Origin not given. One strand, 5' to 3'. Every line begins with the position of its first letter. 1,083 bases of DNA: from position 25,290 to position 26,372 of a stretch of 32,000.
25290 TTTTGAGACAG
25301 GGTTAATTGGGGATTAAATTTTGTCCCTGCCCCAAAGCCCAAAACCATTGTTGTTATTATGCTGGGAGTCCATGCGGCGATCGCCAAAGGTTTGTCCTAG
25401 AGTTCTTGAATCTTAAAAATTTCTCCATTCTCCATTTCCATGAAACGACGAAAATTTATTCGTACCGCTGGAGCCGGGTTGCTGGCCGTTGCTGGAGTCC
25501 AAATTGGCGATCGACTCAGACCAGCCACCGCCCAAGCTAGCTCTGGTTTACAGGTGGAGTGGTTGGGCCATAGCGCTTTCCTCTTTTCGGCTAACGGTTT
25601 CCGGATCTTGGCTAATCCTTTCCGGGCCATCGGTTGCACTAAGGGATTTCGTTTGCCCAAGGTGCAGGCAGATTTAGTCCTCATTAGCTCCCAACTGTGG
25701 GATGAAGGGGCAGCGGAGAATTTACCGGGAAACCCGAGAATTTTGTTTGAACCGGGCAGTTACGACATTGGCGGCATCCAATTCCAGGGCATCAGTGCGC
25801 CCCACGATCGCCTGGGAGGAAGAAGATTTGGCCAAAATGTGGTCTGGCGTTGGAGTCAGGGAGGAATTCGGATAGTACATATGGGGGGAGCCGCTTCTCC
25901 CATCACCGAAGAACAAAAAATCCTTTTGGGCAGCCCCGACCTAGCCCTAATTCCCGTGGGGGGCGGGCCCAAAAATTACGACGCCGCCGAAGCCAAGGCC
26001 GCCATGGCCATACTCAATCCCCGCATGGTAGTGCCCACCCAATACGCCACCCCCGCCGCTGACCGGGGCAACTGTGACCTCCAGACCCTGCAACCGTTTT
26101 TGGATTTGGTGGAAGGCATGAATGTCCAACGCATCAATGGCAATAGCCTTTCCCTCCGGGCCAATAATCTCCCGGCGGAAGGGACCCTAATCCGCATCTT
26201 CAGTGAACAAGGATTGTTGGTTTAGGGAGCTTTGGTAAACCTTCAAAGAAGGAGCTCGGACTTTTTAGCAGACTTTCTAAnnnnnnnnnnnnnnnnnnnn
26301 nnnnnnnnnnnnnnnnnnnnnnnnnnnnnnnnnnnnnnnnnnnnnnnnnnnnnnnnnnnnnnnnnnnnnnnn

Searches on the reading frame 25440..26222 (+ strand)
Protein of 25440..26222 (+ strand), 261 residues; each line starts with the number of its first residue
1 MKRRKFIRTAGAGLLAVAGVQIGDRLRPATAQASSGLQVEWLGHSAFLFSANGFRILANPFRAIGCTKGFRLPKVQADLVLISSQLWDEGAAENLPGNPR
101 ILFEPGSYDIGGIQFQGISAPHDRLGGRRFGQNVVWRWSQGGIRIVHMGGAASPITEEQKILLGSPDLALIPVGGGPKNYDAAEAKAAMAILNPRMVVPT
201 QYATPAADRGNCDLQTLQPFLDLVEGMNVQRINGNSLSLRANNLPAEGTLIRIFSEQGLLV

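Call 68: search_protein_families(library=pfam, proteins=[window:25440-26222:+], max_evalue=0.001)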
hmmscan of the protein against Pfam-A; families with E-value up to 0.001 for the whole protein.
window:25440-26222:+ (261 aa): 1 family
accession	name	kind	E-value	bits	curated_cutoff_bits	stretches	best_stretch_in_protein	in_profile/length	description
PF13483.12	Lactamase_B_3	-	4.7e-54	183.1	24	1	38-201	1-160/160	Beta-lactamase superfamily domain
